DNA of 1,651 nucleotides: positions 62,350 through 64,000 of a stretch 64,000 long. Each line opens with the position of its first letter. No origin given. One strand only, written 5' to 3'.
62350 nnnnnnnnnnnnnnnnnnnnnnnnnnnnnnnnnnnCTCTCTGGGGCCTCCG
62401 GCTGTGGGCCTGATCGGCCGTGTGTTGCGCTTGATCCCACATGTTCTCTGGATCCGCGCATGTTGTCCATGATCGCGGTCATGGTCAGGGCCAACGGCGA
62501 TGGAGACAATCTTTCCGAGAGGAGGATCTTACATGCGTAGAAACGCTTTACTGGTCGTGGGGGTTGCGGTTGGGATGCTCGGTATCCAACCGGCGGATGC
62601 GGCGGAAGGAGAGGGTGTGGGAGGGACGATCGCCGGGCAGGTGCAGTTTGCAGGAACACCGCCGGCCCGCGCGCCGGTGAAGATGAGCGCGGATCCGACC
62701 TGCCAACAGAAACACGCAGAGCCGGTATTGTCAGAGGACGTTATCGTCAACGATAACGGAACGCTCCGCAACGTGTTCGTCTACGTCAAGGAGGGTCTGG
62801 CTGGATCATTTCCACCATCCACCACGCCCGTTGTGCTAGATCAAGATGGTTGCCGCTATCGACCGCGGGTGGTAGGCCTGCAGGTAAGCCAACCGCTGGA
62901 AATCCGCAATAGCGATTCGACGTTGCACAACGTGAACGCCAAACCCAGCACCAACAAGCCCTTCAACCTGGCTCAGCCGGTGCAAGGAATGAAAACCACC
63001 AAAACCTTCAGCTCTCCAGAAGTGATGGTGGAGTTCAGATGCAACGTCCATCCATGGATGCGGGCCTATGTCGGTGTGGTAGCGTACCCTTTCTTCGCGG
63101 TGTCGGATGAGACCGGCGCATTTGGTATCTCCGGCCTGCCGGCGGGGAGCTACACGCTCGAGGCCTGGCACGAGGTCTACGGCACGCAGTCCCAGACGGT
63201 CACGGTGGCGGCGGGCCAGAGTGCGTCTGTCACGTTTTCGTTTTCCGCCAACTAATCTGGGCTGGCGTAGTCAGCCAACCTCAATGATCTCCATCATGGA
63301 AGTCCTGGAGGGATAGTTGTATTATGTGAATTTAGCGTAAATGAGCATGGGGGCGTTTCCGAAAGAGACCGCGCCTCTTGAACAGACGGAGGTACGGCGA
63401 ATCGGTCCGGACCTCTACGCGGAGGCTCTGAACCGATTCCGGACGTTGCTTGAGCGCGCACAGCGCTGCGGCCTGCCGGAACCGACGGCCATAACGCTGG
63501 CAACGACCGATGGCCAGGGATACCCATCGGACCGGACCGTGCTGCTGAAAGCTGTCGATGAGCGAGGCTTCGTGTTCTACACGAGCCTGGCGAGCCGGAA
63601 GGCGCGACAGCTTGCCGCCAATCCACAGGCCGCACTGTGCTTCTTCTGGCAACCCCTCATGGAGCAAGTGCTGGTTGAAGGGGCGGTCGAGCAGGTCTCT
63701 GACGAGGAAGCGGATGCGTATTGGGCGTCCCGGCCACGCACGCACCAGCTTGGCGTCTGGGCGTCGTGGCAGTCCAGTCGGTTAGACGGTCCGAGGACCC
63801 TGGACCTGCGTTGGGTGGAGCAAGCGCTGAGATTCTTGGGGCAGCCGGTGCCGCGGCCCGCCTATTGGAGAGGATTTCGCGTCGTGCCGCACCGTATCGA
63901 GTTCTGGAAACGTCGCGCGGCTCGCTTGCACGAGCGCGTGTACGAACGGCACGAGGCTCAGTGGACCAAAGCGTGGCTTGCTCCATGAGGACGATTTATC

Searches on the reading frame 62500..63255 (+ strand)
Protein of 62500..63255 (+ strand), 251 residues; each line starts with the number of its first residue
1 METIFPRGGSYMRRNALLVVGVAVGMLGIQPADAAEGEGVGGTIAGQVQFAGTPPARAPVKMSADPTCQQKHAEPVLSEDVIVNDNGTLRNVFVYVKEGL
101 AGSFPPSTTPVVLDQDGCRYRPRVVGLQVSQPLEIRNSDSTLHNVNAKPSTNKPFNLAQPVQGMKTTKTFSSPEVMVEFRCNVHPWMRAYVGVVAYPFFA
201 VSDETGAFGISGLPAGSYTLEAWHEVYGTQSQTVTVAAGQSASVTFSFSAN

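Call 40: search_protein_families(library=pfam, proteins=[window:62500-63255:+])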
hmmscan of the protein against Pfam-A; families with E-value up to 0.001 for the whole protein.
window:62500-63255:+ (251 aa): 3 families
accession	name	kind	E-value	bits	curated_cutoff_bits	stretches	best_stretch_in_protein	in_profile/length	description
PF13620.12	CarboxypepD_reg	-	8.1e-10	39.4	32.3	1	200-247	32-80/82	Carboxypeptidase regulatory-like domain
PF13715.12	CarbopepD_reg_2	-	3.1e-06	27.6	32.2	1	199-248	27-76/88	CarboxypepD_reg-like domain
PF14686.12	fn3_3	-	4e-06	26.9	24.4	1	194-243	23-74/75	Polysaccharide lyase family 4, domain II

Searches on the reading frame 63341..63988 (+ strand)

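Call 40: search_protein_families(library=pfam, proteins=[window:63341-63988:+])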
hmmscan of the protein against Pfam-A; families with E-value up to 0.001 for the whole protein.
window:63341-63988:+ (215 aa): 3 families
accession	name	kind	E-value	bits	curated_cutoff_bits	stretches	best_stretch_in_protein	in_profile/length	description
PF01243.27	PNPOx_N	-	2.6e-24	86.3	28.1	1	38-154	2-108/120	Pyridoxamine 5'-phosphate oxidase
PF10590.14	PNP_phzG_C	-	1.8e-11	44.2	27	1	176-215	1-42/42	Pyridoxine 5'-phosphate oxidase C-terminal dimerisation region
PF12766.13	Pyridox_oxase_2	-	9.3e-07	29.8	26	1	32-117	3-97/100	Pyridoxamine 5'-phosphate oxidase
